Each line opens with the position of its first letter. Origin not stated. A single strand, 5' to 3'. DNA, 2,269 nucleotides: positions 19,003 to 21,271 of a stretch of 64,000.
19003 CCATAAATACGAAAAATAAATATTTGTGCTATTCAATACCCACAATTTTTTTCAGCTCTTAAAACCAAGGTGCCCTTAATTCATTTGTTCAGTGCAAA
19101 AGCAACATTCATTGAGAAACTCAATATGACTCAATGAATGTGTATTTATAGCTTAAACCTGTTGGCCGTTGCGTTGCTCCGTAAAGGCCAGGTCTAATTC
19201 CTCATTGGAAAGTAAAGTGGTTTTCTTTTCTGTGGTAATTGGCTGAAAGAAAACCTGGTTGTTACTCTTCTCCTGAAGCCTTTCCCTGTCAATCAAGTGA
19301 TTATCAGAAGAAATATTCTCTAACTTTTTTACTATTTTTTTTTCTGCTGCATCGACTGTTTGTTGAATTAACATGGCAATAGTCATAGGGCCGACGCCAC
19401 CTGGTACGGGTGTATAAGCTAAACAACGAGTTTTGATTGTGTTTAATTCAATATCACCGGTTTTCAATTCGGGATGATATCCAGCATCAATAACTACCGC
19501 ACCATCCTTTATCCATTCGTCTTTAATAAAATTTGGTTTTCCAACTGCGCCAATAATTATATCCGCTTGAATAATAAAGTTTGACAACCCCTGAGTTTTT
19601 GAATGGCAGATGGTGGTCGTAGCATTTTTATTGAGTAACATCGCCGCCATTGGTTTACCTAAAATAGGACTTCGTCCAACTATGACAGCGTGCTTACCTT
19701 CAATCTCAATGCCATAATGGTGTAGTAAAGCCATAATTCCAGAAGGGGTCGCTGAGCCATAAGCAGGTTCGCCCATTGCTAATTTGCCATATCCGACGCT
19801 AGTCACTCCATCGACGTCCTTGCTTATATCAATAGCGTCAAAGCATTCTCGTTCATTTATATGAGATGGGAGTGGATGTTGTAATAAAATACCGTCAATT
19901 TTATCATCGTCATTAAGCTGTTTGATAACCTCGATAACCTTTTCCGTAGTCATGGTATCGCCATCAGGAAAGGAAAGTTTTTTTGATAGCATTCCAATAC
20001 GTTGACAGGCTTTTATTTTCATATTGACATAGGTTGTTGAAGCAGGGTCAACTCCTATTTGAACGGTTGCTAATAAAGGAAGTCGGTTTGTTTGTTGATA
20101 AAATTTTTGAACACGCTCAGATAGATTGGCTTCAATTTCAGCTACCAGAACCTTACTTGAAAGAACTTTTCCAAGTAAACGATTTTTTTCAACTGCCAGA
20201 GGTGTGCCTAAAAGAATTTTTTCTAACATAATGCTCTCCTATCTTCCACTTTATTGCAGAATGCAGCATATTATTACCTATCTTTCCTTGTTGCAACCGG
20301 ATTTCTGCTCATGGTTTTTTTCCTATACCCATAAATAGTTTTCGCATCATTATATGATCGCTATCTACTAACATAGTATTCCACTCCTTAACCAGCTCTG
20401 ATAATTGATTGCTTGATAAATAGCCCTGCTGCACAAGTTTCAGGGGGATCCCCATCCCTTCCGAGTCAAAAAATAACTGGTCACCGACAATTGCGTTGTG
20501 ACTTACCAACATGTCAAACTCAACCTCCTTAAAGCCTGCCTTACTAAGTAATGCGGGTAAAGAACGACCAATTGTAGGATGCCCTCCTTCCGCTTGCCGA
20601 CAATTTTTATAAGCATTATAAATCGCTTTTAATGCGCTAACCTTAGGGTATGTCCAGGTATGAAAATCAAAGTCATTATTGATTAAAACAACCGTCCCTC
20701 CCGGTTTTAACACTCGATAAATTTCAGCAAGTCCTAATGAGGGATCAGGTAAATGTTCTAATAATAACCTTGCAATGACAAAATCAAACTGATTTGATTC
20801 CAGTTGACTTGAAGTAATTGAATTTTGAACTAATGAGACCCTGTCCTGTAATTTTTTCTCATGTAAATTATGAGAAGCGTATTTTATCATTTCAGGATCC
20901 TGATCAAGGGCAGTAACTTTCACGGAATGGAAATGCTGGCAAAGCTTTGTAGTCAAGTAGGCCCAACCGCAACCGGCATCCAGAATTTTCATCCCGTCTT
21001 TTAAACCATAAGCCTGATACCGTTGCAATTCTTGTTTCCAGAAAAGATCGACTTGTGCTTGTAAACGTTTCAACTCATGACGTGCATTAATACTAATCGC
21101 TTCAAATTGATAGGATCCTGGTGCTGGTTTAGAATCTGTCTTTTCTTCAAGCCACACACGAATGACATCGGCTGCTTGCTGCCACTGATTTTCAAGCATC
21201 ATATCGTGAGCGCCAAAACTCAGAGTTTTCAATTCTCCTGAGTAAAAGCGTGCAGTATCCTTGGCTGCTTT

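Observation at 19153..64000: ~45 kb trans-AT polyketide synthase assembly line, apparently complete except for its upstream edge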

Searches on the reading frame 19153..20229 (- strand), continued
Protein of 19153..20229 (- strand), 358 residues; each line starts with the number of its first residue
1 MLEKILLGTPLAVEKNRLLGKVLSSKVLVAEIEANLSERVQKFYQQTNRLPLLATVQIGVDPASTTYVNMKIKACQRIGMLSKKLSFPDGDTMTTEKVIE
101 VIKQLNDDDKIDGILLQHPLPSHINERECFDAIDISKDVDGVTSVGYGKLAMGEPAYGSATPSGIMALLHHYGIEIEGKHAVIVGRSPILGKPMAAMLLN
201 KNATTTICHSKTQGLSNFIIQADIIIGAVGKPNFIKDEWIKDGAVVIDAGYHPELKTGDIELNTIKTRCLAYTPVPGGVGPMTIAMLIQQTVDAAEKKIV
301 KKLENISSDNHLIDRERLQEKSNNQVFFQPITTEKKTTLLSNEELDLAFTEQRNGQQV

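Call 60: list_cluster_members(proteins=[P0257, P0265, P0275, P0281, P0287, P0304, P0309, P0338, P0341, P0348])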
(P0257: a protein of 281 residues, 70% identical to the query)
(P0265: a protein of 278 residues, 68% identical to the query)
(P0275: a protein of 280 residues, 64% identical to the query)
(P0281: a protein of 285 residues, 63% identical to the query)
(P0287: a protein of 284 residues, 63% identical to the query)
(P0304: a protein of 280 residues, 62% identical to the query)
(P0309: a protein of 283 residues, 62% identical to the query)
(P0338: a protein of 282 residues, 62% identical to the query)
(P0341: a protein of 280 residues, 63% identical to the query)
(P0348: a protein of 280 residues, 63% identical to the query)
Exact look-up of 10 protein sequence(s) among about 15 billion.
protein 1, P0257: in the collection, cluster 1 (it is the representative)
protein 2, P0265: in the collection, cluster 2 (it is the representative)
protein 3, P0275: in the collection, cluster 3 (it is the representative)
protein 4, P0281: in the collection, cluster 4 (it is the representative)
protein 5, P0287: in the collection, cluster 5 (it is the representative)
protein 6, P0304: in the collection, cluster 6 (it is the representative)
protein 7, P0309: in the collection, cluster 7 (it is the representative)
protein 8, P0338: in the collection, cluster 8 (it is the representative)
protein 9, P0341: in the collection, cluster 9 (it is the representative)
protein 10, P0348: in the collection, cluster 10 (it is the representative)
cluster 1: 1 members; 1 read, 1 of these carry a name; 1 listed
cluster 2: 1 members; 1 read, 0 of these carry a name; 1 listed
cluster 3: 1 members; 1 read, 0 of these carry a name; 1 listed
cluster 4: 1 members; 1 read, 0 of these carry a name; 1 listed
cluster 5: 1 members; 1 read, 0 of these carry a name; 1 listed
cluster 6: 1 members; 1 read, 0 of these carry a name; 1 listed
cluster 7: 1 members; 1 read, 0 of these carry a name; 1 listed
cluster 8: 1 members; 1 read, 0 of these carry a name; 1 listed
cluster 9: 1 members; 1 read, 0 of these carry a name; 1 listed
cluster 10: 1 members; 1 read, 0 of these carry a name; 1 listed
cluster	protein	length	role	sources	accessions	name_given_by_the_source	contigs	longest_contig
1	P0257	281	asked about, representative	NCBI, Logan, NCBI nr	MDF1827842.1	MAG: tetrahydrofolate dehydrogenase/cyclohydrolase catalytic domain-containing protein ... | tetrahydrofolate dehydrogenase/cyclohydrolase catalytic domain-containing protein ...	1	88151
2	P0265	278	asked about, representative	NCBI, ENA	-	-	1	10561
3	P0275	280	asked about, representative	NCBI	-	-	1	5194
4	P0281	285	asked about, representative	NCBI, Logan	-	-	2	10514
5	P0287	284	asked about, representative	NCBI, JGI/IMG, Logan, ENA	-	-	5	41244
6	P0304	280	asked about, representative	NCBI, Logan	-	-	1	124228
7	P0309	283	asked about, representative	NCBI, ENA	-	-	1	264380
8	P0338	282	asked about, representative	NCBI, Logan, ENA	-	-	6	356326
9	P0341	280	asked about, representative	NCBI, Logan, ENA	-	-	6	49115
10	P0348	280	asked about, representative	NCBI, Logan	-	-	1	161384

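Call 61: find_encoding_contigs(protein=P0265, flank=4000, max_places=3)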
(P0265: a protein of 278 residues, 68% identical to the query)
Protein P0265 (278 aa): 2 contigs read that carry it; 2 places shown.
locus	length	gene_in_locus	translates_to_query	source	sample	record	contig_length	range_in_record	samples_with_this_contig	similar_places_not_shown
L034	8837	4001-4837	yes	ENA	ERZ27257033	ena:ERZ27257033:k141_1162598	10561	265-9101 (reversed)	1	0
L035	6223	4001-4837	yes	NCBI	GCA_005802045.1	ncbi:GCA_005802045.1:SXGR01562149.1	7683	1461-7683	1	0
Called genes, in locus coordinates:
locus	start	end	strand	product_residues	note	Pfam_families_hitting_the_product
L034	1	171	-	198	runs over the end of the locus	PF01330:RuvA_N, PF00633:HHH (faint), PF14520:HHH_5, PF21176:RecR_HhH (faint), PF07499:RuvA_C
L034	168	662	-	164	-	PF02075:RuvC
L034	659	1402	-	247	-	PF20772:TACO1_YebC_N, PF01709:Transcrip_reg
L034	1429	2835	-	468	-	PF12913:SH3_6, PF12914:SH3_7 (faint)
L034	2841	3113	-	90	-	PF00381:PTS-HPr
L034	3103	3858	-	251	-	PF01066:CDP-OH_P_transf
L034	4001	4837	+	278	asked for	PF00763:THF_DHG_CYH, PF02882:THF_DHG_CYH_C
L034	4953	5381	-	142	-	PF01850:PIN (weak)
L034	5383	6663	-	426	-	PF05496:RuvB_N, PF13191:AAA_16 (faint), PF00004:AAA, PF07728:AAA_5 (weak), PF16193:AAA_assoc_2, PF12002:MgsA_C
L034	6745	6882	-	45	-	-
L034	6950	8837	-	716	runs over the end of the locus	?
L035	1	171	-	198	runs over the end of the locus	PF01330:RuvA_N, PF00633:HHH (faint), PF14520:HHH_5, PF21176:RecR_HhH (faint), PF07499:RuvA_C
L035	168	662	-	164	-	PF02075:RuvC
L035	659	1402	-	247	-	PF20772:TACO1_YebC_N, PF01709:Transcrip_reg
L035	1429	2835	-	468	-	PF12913:SH3_6, PF12914:SH3_7 (faint)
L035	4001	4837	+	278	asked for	PF00763:THF_DHG_CYH, PF02882:THF_DHG_CYH_C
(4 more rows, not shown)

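Call 63: find_encoding_contigs(protein=P0281, flank=4000, max_places=3)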
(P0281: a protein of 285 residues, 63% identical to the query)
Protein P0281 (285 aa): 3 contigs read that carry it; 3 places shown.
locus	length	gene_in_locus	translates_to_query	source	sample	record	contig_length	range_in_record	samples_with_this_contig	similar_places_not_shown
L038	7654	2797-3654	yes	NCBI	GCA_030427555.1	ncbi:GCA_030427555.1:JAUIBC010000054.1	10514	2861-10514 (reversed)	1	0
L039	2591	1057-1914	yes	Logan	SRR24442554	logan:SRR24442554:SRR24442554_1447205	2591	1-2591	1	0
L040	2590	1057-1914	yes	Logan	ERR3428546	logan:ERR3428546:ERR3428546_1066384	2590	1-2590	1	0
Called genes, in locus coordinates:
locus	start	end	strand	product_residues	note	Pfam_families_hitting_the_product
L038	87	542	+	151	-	-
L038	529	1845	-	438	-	PF01979:Amidohydro_1, PF07969:Amidohydro_3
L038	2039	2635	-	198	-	-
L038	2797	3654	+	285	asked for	PF00763:THF_DHG_CYH, PF02882:THF_DHG_CYH_C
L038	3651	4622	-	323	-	PF13409:GST_N_2, PF14497:GST_C_3 (weak), PF13410:GST_C_2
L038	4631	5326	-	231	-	PF10988:DUF2807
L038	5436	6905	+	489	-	-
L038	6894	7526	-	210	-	PF01144:CoA_trans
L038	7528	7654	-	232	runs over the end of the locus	PF01144:CoA_trans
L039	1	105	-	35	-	?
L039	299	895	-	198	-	-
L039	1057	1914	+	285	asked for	PF00763:THF_DHG_CYH, PF02882:THF_DHG_CYH_C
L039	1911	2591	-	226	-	?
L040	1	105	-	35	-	?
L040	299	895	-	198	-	-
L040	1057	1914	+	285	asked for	PF00763:THF_DHG_CYH, PF02882:THF_DHG_CYH_C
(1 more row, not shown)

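Call 64: find_encoding_contigs(protein=P0275, flank=4000, max_places=3)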
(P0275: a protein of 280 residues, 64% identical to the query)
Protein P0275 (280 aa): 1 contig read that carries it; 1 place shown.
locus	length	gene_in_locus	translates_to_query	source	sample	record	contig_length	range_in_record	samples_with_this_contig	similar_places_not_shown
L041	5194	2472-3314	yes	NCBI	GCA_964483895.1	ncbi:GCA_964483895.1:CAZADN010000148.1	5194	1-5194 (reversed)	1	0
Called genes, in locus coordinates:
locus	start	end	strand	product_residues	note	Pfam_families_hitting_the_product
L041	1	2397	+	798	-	?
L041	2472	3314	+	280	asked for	PF00763:THF_DHG_CYH, PF02882:THF_DHG_CYH_C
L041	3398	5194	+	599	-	?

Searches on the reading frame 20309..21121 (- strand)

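Call 99: search_protein_families(library=ncbifam, proteins=[window:20309-21121:-], max_evalue=0.001)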
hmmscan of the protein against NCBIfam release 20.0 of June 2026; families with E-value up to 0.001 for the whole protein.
window:20309-21121:- (270 aa): 55 families (the best 25 are shown)
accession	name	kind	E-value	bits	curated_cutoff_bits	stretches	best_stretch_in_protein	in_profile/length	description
NF043040.1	corrin_prot_MT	hypoth_equivalog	4.2e-19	68.9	180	1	40-148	38-149/216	corrinoid protein-associated methyltransferase CpaM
NF001244.0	PRK00216.1-5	equivalog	2.3e-16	59.8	216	1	23-168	31-171/236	bifunctional demethylmenaquinone methyltransferase/2-methoxy-6-polyprenyl-1,4-benzoquinol methylase UbiE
TIGR01934.1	MenG_MenH_UbiE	subfamily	6.9e-16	58.2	158.35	1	23-171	22-159/223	ubiquinone/menaquinone biosynthesis methyltransferase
TIGR02072.1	BioC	equivalog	2.2e-15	57.1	184.95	1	41-146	33-132/244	malonyl-ACP O-methyltransferase BioC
NF052510.1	methyltran_MpqE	exception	3.3e-15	56.1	335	1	27-171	33-169/234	methyl-plastoquinone biosynthesis methyltransferase MpqE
TIGR01983.1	UbiG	equivalog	1.3e-14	54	102.95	1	36-150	49-155/228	bifunctional 2-polyprenyl-6-hydroxyphenol methylase/3-demethylubiquinol 3-O-methyltransferase UbiG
NF041536.1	ArsM_DUF2284_UU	exception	1.3e-14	53.4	575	1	40-202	74-227/459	arsenite methyltransferase/DUF2284 domain selenoprotein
NF001243.0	PRK00216.1-4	equivalog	7.9e-14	51.6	235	1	27-171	34-169/237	demethylmenaquinone methyltransferase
NF045667.1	MTase_DVU1556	equivalog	1.3e-13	51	155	1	36-146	16-119/213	DVU_1556 family methyltransferase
TIGR02752.1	MenG_heptapren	equivalog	5.1e-13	49.1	419.85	1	26-171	31-167/231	demethylmenaquinone methyltransferase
NF041537.1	ArsM_AhpD_UU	exception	8.7e-13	47.8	510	1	40-202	74-227/345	arsenite methyltransferase/AhpD domain selenoprotein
NF008264.0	PRK11036.1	equivalog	1.2e-12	47.8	366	1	30-147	32-148/261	tRNA uridine 5-oxyacetic acid(34) methyltransferase CmoM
NF001242.0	PRK00216.1-3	equivalog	3.3e-12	46.4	351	1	27-171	55-193/258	bifunctional demethylmenaquinone methyltransferase/2-methoxy-6-polyprenyl-1,4-benzoquinol methylase UbiE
NF040539.1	AST_met_ArsM_2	exception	5e-10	39.7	240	1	42-201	56-209/262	putative arsinothricin biosynthesis methyltransferase ArsM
TIGR02021.1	BchM-ChlM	equivalog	5.9e-10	38.9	158.9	1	40-123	52-130/218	magnesium protoporphyrin IX methyltransferase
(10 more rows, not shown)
